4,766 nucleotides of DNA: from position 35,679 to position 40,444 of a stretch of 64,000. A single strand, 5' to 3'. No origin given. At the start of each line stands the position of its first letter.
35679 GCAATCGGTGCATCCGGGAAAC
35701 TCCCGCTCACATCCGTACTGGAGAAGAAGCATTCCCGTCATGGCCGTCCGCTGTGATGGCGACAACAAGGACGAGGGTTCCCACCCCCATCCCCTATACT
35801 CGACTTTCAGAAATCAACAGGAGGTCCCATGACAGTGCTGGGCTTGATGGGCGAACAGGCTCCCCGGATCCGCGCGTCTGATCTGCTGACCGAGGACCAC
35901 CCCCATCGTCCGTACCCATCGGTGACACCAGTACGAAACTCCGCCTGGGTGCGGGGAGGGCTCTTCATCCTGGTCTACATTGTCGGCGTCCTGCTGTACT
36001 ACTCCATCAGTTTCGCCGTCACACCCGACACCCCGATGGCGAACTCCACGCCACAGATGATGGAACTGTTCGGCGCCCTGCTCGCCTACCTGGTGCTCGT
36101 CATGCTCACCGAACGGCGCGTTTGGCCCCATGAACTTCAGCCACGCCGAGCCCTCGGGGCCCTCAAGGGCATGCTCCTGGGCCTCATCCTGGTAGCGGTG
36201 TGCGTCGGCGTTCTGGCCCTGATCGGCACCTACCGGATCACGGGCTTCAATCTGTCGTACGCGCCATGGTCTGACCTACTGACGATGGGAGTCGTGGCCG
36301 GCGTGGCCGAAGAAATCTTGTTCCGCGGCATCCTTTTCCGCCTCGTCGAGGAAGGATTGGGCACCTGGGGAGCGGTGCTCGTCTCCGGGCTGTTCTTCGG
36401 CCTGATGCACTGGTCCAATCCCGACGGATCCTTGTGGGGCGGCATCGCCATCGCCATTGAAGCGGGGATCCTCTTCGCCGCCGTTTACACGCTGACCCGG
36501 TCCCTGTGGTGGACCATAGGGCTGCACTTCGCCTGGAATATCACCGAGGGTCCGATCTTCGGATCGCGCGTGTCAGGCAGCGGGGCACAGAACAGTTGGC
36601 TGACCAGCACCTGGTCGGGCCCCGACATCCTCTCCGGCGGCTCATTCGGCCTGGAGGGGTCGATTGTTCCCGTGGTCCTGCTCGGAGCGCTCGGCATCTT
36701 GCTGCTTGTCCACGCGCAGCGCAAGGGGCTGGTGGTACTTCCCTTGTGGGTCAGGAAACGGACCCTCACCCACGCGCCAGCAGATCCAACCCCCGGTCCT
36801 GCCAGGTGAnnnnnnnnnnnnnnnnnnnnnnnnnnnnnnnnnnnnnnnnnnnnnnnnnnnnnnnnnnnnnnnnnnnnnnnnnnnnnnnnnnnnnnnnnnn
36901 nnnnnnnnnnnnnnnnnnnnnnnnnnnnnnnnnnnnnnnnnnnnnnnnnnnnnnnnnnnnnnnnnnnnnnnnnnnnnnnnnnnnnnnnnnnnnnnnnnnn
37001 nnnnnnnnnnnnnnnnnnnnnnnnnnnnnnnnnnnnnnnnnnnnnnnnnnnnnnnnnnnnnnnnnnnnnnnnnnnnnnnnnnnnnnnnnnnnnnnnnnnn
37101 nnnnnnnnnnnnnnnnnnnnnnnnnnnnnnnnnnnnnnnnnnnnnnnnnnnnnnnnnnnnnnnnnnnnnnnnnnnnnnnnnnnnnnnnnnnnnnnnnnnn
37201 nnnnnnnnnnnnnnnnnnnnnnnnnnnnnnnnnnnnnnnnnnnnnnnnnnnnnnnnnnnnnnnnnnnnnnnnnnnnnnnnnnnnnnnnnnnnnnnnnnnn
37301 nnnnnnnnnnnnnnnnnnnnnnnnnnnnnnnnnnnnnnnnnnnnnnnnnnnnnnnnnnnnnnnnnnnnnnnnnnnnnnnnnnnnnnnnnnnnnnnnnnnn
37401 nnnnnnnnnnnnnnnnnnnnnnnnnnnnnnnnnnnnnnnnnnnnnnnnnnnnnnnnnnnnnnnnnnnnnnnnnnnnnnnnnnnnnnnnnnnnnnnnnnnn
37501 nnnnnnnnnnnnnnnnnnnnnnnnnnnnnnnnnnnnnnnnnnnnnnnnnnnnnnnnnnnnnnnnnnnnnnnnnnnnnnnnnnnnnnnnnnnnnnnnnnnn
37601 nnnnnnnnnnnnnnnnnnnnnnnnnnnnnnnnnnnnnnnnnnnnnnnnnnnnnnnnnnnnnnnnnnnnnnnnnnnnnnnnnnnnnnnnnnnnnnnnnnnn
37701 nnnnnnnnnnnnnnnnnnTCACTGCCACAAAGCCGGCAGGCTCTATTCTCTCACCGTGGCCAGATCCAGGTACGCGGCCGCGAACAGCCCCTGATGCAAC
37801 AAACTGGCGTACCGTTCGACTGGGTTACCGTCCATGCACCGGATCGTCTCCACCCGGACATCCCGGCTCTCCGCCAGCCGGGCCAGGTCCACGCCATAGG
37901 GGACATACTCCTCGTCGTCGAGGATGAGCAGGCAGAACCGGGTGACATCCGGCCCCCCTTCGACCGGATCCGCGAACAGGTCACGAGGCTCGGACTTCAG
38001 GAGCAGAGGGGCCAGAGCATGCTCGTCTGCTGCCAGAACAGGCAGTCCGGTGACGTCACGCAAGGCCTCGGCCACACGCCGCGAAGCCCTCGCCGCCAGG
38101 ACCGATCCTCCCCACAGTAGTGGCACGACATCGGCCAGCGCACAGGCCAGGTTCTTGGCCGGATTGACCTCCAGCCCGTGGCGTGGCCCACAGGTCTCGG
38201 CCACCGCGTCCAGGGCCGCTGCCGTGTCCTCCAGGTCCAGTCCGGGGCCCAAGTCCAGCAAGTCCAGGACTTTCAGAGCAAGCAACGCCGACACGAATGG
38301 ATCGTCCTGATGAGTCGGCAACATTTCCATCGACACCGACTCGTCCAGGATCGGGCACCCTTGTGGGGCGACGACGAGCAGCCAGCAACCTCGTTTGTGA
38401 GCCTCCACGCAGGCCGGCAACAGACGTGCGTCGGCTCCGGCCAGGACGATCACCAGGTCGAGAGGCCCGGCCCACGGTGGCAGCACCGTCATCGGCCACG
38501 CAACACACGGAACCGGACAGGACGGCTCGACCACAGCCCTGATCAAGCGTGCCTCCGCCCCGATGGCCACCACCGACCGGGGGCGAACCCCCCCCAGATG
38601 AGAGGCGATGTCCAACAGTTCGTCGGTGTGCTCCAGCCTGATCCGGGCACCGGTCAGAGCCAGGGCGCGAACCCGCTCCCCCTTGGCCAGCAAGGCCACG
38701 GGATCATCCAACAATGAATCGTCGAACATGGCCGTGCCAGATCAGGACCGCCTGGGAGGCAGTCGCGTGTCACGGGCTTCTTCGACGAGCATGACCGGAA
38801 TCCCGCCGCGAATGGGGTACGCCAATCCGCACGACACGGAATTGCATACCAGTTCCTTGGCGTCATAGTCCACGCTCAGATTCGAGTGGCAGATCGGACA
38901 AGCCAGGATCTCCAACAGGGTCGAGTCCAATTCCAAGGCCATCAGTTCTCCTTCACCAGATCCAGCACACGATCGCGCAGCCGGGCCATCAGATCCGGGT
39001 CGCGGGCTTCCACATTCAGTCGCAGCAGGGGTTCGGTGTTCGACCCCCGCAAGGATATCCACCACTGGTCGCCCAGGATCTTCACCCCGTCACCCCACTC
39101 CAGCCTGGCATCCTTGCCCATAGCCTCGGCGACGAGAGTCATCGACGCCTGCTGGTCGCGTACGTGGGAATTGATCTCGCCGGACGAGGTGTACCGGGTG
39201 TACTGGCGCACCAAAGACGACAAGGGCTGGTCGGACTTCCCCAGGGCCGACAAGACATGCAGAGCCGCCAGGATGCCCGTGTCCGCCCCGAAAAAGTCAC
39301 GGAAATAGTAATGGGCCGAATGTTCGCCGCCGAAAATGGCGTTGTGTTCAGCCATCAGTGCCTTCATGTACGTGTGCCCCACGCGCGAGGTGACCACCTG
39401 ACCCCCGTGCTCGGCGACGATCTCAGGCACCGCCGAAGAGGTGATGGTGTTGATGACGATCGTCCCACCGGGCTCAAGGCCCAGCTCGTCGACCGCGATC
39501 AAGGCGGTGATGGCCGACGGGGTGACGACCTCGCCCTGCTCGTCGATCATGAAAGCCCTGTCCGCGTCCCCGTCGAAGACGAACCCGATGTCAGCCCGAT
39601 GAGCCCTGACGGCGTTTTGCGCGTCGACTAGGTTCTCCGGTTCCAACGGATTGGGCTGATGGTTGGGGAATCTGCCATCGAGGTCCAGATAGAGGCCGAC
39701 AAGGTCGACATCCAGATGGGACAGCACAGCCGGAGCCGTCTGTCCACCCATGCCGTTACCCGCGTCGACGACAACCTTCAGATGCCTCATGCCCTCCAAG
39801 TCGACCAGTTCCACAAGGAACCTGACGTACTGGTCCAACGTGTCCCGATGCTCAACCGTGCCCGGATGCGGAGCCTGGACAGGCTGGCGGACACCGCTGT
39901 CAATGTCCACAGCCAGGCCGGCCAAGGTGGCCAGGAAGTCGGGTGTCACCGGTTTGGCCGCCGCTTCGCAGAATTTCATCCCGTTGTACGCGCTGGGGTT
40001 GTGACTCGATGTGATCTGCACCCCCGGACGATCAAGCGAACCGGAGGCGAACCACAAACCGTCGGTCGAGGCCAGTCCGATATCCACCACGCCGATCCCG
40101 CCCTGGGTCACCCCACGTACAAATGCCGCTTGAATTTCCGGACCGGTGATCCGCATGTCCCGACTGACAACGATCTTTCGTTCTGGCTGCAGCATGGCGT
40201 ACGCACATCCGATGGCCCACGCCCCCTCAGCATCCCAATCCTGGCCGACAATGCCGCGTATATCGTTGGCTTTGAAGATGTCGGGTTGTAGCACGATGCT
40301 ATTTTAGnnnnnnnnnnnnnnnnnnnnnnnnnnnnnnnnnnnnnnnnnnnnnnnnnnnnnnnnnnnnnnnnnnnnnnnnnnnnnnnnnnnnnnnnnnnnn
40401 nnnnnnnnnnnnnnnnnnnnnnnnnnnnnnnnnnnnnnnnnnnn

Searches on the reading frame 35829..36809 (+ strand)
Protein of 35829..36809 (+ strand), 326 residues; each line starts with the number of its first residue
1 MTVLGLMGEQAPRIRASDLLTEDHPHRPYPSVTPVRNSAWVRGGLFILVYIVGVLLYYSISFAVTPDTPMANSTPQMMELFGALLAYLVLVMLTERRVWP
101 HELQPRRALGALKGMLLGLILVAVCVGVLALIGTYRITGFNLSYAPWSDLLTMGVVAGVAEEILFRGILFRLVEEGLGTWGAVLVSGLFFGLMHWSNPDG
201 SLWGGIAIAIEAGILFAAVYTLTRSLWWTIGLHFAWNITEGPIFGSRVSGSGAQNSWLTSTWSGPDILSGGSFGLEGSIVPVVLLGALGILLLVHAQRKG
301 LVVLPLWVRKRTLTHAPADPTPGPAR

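Call 79: search_protein_families(library=pfam, proteins=[window:35829-36809:+], max_evalue=0.00001)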
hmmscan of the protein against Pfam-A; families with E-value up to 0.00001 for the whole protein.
window:35829-36809:+ (326 aa): 1 family
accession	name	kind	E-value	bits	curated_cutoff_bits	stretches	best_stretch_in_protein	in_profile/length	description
PF02517.21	Rce1-like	-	3.9e-22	78.8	22.4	1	146-238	4-92/93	Type II CAAX prenyl endopeptidase Rce1-like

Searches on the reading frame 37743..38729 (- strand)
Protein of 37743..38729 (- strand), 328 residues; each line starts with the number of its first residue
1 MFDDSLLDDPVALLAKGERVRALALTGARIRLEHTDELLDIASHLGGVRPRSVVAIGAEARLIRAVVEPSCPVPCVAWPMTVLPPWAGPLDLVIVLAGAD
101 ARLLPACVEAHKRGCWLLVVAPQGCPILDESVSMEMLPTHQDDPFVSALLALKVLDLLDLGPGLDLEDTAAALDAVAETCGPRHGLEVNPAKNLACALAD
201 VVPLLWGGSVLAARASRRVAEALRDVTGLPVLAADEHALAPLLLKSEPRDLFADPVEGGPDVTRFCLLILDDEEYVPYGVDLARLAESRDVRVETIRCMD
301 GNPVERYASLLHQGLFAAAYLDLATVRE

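Call 79: search_protein_families(library=pfam, proteins=[window:37743-38729:-], max_evalue=0.00001)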
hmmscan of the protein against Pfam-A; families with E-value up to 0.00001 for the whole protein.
window:37743-38729:- (328 aa): 1 family
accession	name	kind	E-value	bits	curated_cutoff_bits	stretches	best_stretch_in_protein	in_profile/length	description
PF10432.14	bact-PGI_C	-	1.2e-06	29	24.5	1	188-321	2-130/151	Bacterial phospho-glucose isomerase C-terminal SIS domain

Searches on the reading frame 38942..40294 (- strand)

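Call 79: search_protein_families(library=pfam, proteins=[window:38942-40294:-], max_evalue=0.00001)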
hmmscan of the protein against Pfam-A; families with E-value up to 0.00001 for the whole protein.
window:38942-40294:- (450 aa): 4 families
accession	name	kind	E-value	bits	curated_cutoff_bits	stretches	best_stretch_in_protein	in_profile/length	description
PF02879.22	PGM_PMM_II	-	1.5e-27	96.6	29.3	1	154-254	1-103/103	Phosphoglucomutase/phosphomannomutase, alpha/beta/alpha domain II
PF02880.22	PGM_PMM_III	-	1.3e-25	90.2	20.7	1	261-368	4-115/115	Phosphoglucomutase/phosphomannomutase, alpha/beta/alpha domain III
PF02878.22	PGM_PMM_I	-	1.7e-25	89.7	22.5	1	6-124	3-127/138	Phosphoglucomutase/phosphomannomutase, alpha/beta/alpha domain I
PF00408.26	PGM_PMM_IV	-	6.4e-10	39.4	23.1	1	373-445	1-67/68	Phosphoglucomutase/phosphomannomutase, C-terminal domain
